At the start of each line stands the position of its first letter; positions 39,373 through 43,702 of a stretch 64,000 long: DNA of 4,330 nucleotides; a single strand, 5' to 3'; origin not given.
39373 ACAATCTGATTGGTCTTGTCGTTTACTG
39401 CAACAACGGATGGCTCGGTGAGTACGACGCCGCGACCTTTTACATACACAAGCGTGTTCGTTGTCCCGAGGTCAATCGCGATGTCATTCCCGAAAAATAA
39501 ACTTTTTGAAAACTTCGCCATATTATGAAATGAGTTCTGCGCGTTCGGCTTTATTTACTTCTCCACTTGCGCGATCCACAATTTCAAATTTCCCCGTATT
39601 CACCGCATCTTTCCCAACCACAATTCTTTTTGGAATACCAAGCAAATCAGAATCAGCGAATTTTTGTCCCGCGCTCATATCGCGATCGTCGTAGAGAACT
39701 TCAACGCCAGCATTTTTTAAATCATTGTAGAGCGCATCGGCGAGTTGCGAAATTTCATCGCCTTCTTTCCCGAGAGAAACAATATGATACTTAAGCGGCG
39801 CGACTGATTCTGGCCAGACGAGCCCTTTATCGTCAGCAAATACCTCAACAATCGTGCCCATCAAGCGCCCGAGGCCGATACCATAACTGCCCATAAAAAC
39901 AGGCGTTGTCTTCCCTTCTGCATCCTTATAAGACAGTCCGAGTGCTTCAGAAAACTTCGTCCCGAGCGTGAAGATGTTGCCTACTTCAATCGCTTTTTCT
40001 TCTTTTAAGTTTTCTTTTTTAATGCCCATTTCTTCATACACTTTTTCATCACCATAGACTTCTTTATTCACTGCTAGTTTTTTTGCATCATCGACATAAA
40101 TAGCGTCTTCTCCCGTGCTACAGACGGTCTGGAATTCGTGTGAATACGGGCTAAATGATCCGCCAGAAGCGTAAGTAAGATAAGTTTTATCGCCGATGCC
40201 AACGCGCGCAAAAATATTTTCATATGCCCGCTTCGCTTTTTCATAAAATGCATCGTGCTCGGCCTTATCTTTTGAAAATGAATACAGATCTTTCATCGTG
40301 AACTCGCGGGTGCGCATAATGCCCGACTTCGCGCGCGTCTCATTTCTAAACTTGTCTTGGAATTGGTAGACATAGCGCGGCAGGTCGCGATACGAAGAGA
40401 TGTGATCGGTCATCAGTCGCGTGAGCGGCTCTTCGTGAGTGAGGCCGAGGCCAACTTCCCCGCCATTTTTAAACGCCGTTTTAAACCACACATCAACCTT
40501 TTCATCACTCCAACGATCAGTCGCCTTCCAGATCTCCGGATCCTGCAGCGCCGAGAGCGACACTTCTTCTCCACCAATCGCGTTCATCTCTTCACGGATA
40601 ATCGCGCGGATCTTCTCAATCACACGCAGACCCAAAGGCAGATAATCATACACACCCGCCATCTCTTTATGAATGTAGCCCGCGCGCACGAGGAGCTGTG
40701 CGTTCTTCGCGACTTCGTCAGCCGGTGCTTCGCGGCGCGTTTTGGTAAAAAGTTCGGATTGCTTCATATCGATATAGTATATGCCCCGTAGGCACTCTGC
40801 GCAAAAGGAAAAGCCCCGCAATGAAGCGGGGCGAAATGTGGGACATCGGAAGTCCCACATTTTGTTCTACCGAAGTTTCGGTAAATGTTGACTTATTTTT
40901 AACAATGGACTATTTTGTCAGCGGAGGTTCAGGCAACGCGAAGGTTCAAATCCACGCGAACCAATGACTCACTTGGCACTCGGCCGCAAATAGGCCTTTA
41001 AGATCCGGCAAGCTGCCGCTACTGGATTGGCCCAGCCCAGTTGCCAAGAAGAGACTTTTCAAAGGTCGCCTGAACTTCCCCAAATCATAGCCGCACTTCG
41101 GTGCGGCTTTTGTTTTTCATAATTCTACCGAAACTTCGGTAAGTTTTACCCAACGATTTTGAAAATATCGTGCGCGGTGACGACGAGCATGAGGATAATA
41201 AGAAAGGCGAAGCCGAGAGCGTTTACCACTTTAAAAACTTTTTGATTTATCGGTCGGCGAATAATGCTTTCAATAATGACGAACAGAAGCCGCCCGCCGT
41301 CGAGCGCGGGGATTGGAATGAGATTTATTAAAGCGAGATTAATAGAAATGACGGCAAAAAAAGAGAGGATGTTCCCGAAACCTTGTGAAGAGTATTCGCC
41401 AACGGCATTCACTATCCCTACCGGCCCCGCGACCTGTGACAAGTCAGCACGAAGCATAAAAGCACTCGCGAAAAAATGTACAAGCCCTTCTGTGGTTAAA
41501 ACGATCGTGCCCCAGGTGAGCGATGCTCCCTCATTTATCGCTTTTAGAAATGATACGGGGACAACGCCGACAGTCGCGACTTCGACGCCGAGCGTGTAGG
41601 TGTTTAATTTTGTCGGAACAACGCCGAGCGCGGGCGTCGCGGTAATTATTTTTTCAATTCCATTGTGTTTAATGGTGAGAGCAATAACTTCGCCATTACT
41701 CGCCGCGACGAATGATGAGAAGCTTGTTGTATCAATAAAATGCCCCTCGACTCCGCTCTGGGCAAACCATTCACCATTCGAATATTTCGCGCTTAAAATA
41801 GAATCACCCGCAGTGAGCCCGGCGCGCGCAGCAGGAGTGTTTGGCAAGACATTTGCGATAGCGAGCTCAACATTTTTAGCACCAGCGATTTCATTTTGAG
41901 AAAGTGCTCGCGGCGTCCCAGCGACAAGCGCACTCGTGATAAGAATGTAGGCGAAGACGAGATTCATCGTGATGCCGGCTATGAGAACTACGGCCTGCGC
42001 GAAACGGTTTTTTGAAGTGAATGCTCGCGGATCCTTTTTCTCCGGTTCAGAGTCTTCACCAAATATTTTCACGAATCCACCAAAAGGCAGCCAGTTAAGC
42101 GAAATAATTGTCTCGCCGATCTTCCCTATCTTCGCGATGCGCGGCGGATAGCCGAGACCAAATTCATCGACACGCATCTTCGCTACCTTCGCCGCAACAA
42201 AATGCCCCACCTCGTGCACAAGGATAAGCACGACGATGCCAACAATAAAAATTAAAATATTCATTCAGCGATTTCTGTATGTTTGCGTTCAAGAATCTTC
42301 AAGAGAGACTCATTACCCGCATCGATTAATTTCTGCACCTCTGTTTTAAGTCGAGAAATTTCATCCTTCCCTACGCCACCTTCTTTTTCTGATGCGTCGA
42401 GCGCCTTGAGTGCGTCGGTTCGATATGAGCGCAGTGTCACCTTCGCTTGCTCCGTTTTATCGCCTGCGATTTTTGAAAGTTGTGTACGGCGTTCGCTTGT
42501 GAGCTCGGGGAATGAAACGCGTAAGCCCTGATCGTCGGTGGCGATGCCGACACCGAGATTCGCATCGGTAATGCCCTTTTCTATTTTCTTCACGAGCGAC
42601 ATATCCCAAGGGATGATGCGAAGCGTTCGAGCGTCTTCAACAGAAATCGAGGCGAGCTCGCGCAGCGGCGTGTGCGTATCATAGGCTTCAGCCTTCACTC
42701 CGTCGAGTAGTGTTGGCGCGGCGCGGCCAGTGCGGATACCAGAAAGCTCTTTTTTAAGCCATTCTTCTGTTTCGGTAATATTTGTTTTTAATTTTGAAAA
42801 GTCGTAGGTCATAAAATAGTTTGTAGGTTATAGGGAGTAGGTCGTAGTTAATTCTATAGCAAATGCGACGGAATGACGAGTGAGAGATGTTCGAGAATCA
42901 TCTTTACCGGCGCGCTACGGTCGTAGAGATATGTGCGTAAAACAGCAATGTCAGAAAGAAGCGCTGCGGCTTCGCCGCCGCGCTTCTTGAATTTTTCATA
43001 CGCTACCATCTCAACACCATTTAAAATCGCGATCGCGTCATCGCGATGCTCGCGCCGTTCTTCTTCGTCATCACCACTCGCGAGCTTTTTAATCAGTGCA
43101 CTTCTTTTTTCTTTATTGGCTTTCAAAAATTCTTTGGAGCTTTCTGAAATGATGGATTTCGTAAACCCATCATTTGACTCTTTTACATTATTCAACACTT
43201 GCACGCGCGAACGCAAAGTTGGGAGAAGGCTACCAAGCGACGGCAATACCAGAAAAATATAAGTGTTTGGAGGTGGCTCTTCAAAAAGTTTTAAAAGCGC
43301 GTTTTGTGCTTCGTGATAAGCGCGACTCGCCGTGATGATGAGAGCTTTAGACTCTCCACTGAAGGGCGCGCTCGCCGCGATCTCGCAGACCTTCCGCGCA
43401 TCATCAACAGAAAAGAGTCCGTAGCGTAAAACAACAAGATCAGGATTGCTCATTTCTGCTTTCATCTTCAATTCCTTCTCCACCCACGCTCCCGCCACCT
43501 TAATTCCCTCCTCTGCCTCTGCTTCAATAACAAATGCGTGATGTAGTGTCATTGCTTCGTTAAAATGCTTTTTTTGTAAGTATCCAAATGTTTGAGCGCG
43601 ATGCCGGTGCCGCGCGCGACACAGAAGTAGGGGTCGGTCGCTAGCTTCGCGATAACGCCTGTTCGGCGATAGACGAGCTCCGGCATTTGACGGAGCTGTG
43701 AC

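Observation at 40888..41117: Candidate stand-alone structured ncRNA (about 195 nt) between rseP and proS, antisense to local transcription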

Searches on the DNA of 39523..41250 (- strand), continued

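Call 44: search_dna_similar(query=window:40833-41150:+, collection=plasmids, mode=distant, max_evalue=1)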
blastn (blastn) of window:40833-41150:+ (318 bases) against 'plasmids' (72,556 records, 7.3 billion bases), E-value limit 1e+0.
No match.

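Call 69: search_rna_families(source=window, start=40918, end=41088, threshold=evalue, max_evalue=10, show_alignments=3)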
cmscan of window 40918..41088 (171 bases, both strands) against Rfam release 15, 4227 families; matches with E-value up to 10: 3.
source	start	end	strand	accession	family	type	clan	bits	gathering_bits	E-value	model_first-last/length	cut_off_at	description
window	40974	40996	-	RF01081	SBWMV1_UPD-PKe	Cis-reg;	-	14.2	38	3.7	1-26/26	no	Pseudoknot of upstream pseudoknot domain (UPD) of the 3'UTR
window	40973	41039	-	RF02808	PyrR210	Gene; snRNA; snoRNA; HACA-box;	-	13.1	59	2.4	1-59/59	no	Pyrobaculum sRNA 210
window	41028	41047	+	RF02448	SpR20_sRNA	Gene; sRNA;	-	10.6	45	8.2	1-45/45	no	Streptococcus sRNA SpR20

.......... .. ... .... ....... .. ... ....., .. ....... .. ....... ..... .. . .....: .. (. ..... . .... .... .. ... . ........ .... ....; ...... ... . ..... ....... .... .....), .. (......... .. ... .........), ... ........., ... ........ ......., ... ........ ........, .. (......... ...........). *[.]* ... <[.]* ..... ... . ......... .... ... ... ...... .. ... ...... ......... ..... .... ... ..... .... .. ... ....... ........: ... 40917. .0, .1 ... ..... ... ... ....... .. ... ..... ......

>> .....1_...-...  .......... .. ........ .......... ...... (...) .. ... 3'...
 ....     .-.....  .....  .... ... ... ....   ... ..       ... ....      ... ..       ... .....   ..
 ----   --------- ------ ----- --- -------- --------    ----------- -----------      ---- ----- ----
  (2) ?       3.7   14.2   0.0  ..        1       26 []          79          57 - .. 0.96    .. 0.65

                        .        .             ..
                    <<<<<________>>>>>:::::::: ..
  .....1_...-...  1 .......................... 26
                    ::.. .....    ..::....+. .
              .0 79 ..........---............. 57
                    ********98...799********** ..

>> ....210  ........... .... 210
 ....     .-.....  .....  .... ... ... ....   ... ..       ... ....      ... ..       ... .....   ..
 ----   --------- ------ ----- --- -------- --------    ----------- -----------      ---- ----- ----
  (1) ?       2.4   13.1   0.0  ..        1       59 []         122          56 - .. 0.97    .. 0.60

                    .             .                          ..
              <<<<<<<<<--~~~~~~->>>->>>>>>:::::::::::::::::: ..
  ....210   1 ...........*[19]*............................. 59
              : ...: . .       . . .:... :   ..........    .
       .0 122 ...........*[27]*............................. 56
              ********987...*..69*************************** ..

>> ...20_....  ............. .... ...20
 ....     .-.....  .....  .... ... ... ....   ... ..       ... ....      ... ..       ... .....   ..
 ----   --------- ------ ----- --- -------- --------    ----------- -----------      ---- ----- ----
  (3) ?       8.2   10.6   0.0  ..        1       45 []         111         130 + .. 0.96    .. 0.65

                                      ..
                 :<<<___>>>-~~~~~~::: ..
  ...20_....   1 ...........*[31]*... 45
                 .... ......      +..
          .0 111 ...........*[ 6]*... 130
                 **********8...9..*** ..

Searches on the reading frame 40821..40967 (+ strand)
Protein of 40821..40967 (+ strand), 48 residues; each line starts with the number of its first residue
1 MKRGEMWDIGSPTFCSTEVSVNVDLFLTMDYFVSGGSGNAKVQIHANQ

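Call 10: search_protein_families(library=pfam, proteins=[window:40821-40967:+])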
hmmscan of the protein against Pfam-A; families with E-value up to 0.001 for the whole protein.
window:40821-40967:+ (48 aa): 0 families

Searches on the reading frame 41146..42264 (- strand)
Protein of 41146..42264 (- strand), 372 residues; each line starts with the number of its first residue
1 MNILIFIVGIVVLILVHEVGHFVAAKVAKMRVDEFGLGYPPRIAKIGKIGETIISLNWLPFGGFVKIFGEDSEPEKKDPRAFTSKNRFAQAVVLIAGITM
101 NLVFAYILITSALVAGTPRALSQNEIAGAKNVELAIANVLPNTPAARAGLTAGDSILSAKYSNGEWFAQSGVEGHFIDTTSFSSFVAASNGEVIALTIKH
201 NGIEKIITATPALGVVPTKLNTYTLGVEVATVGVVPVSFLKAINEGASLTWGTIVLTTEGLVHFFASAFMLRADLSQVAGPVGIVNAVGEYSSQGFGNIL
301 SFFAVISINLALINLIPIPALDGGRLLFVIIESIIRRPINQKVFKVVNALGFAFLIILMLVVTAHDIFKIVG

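Call 10: search_protein_families(library=pfam, proteins=[window:41146-42264:-])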
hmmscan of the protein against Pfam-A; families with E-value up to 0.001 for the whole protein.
window:41146-42264:- (372 aa): 2 families
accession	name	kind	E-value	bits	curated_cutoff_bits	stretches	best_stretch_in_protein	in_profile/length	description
PF02163.28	Peptidase_M50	-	7e-53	179.7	27.2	1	6-358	2-221/221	Peptidase family M50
PF17820.7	PDZ_6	-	5e-05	23.4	27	1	136-158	2-24/54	PDZ domain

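Call 19: find_encoding_contigs(protein=window:41146-42264:-, flank=3000, max_places=10)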
Protein window:41146-42264:- (372 aa): no gene with exactly this product is on record in the collection.
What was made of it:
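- Tried and rejected: The exact-sequence look-up of the window's own RseP failed (call 19), so the source contig could not be extended.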

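Call 20: find_homologous_proteins(query=window:41146-42264:-, max_evalue=1e-30)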
Query window:41146-42264:- (372 aa): 7699 proteins with E <= 1e-30 among 8000 candidates; the best 120 are listed.
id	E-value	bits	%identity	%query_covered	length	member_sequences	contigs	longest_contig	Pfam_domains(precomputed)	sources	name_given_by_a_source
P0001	9.2e-231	783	100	100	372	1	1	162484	PF02163.29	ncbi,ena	-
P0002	1.4e-160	552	72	100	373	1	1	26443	PF13180.13,PF02163.29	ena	-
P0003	3.7e-156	538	70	96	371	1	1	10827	PF17820.8,PF13180.13,PF02163.29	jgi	jgi:regulator of sigma E protease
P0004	1.4e-155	536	70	100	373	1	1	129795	PF13180.13,PF02163.29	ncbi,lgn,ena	-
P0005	8.3e-155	533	71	100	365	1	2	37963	PF02163.29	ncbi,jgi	jgi:regulator of sigma E protease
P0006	6.0e-154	531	69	100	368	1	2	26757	PF13180.13,PF02163.29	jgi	jgi:regulator of sigma E protease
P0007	4.8e-147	508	66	100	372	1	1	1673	PF17820.8,PF13180.13,PF02163.29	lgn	-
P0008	5.6e-147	508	65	100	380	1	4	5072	PF02163.29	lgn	-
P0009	1.0e-145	503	67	100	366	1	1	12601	PF13180.13,PF02163.29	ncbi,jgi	jgi:regulator of sigma E protease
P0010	2.4e-145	502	65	100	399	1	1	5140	PF02163.29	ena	-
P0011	4.3e-144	498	65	100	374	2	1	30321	PF13180.13,PF02163.29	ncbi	ncbi:MAG: M50 family metallopeptidase [Minisyncoccota bacterium]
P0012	1.1e-143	497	65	100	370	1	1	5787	PF02163.29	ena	-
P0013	2.2e-143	496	66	100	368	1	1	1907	PF13180.13,PF02163.29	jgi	-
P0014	2.2e-143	496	66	100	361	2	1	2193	PF17820.8,PF13180.13,PF02163.29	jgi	jgi:regulator of sigma E protease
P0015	2.6e-142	492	66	100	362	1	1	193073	PF17820.8,PF13180.13,PF02163.29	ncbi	ncbi:MAG: M50 family metallopeptidase [Minisyncoccota bacterium]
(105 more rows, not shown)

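Call 21: find_encoding_contigs(protein=P0002, flank=2500, max_places=3)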
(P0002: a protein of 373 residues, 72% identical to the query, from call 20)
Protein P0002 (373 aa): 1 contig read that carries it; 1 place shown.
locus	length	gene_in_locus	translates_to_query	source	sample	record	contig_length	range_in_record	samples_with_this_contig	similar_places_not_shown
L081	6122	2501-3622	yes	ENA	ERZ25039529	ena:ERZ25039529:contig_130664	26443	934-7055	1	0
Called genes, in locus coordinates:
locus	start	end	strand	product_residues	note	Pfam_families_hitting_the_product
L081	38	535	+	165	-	PF06723:MreB_Mbl, PF00022:Actin (weak)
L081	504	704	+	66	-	PF06723:MreB_Mbl, PF14450:FtsA (weak)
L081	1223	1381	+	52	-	-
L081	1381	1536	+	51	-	PF13177:DNA_pol3_delta2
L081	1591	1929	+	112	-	-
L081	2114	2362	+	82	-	PF01765:RRF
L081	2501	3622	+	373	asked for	PF02163:Peptidase_M50, PF13180:PDZ_2 (faint)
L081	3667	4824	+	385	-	PF00587:tRNA-synt_2b, PF03129:HGTP_anticodon (weak)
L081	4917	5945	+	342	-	PF06723:MreB_Mbl, PF00012:HSP70, PF14450:FtsA (weak)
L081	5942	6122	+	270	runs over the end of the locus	PF04085:MreC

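Call 22: find_encoding_contigs(protein=P0004, flank=2500, max_places=3)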
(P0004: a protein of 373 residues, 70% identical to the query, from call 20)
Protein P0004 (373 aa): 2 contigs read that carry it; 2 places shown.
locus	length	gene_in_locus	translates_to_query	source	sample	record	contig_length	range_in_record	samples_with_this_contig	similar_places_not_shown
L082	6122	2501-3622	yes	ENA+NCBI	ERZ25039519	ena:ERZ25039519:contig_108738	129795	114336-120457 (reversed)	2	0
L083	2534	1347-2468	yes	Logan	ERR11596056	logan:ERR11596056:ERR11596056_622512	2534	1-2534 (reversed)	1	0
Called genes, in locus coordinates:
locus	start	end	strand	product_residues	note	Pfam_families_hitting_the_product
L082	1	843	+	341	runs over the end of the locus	PF00022:Actin, PF06723:MreB_Mbl, PF00012:HSP70, PF14450:FtsA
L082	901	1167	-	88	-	-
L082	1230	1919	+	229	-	PF13177:DNA_pol3_delta2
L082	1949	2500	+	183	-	PF01765:RRF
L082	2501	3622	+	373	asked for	PF02163:Peptidase_M50, PF13180:PDZ_2 (faint)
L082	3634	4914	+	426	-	PF00587:tRNA-synt_2b, PF03129:HGTP_anticodon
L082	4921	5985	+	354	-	PF06723:MreB_Mbl, PF00012:HSP70, PF14450:FtsA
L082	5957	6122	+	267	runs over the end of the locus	PF04085:MreC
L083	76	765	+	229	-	PF13177:DNA_pol3_delta2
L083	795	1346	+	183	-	PF01765:RRF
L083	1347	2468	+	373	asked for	PF02163:Peptidase_M50, PF13180:PDZ_2 (faint)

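Call 23: find_encoding_contigs(protein=P0005, flank=2500, max_places=3)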
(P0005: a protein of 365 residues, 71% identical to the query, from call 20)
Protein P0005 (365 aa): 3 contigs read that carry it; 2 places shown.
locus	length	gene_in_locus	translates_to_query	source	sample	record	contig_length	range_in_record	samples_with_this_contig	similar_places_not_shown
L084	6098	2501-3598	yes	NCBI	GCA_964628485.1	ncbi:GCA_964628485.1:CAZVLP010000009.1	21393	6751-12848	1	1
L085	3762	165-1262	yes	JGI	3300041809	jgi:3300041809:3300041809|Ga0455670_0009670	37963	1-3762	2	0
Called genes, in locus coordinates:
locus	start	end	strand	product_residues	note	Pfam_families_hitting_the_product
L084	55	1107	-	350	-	-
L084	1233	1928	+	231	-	PF13177:DNA_pol3_delta2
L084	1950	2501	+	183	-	PF01765:RRF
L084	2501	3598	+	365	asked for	PF02163:Peptidase_M50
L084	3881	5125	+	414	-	PF00587:tRNA-synt_2b, PF03129:HGTP_anticodon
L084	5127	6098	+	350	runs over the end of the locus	PF06723:MreB_Mbl, PF00012:HSP70, PF14450:FtsA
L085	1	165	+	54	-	?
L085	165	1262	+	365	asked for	PF02163:Peptidase_M50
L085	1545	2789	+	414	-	PF00587:tRNA-synt_2b, PF03129:HGTP_anticodon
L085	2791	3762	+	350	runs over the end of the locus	PF06723:MreB_Mbl, PF00012:HSP70, PF14450:FtsA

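Call 61: find_encoding_contigs(protein=P0003, flank=2500, max_places=2)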
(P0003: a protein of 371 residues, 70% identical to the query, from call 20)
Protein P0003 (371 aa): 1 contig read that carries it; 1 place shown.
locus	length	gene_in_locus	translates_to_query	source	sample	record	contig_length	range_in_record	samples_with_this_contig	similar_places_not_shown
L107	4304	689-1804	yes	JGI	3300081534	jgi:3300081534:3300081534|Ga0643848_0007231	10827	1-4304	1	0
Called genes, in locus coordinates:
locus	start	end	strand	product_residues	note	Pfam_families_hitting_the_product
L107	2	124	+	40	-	?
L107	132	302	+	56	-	PF01765:RRF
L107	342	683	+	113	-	PF01765:RRF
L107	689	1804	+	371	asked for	PF02163:Peptidase_M50, PF13180:PDZ_2, PF17820:PDZ_6 (weak)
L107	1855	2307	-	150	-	PF00300:His_Phos_1 (faint)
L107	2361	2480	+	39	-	-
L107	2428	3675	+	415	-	PF00587:tRNA-synt_2b, PF03129:HGTP_anticodon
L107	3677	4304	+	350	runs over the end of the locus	PF06723:MreB_Mbl, PF00022:Actin (faint), PF00012:HSP70, PF14450:FtsA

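Call 62: find_encoding_contigs(protein=P0006, flank=2500, max_places=2)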
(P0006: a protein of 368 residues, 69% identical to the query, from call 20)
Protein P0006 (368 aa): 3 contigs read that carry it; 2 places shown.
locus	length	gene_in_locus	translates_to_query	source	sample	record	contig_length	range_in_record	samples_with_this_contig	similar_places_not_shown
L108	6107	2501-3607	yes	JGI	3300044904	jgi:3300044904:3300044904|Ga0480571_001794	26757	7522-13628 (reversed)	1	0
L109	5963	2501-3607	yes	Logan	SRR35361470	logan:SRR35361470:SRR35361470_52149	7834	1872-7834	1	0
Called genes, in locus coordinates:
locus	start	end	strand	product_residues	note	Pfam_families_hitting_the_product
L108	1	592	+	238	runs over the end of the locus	PF13177:DNA_pol3_delta2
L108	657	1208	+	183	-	PF01765:RRF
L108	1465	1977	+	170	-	-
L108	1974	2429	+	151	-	PF00078:RVT_1 (weak)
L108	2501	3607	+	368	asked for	PF02163:Peptidase_M50, PF13180:PDZ_2 (weak)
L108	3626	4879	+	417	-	PF00587:tRNA-synt_2b, PF03129:HGTP_anticodon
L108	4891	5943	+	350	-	PF06723:MreB_Mbl, PF00012:HSP70, PF14450:FtsA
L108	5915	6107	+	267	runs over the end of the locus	PF04085:MreC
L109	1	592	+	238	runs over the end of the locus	PF13177:DNA_pol3_delta2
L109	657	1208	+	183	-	PF01765:RRF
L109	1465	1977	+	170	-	-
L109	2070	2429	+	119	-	-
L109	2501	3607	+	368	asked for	PF02163:Peptidase_M50, PF13180:PDZ_2 (weak)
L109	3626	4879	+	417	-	PF00587:tRNA-synt_2b, PF03129:HGTP_anticodon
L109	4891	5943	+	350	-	PF06723:MreB_Mbl, PF00012:HSP70, PF14450:FtsA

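Call 75: search_protein_families(library=ncbifam, proteins=[window:41146-42264:-])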
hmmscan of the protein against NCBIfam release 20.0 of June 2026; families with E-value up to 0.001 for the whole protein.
window:41146-42264:- (372 aa): 2 families
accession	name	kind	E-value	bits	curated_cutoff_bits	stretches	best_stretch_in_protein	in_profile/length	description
TIGR00054.1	TIGR00054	equivalog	5e-63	213.4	147.55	2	130-369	200-418/421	RIP metalloprotease RseP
NF008046.0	PRK10779.1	equivalog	1.1e-35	123.6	477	2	130-363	220-443/450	sigma E protease regulator RseP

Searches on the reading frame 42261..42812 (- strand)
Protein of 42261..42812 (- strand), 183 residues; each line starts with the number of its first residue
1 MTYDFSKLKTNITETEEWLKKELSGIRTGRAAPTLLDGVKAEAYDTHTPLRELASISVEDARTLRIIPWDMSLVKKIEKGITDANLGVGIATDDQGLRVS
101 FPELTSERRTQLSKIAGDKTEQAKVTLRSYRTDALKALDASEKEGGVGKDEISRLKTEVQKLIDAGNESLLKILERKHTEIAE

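Call 10: search_protein_families(library=pfam, proteins=[window:42261-42812:-])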
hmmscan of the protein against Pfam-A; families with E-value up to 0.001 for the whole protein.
window:42261-42812:- (183 aa): 1 family
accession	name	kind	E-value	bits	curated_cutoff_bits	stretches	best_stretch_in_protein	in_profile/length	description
PF01765.24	RRF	-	1.1e-48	165.7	29.7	1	19-181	1-163/164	Ribosome recycling factor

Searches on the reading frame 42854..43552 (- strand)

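Call 10: search_protein_families(library=pfam, proteins=[window:42854-43552:-])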
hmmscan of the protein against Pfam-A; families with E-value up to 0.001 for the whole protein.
window:42854-43552:- (232 aa): 1 family
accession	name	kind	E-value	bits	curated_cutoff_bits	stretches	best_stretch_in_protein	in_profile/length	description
PF13177.12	DNA_pol3_delta2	-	4.4e-16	59.7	27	1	35-121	67-156/161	DNA polymerase III, delta subunit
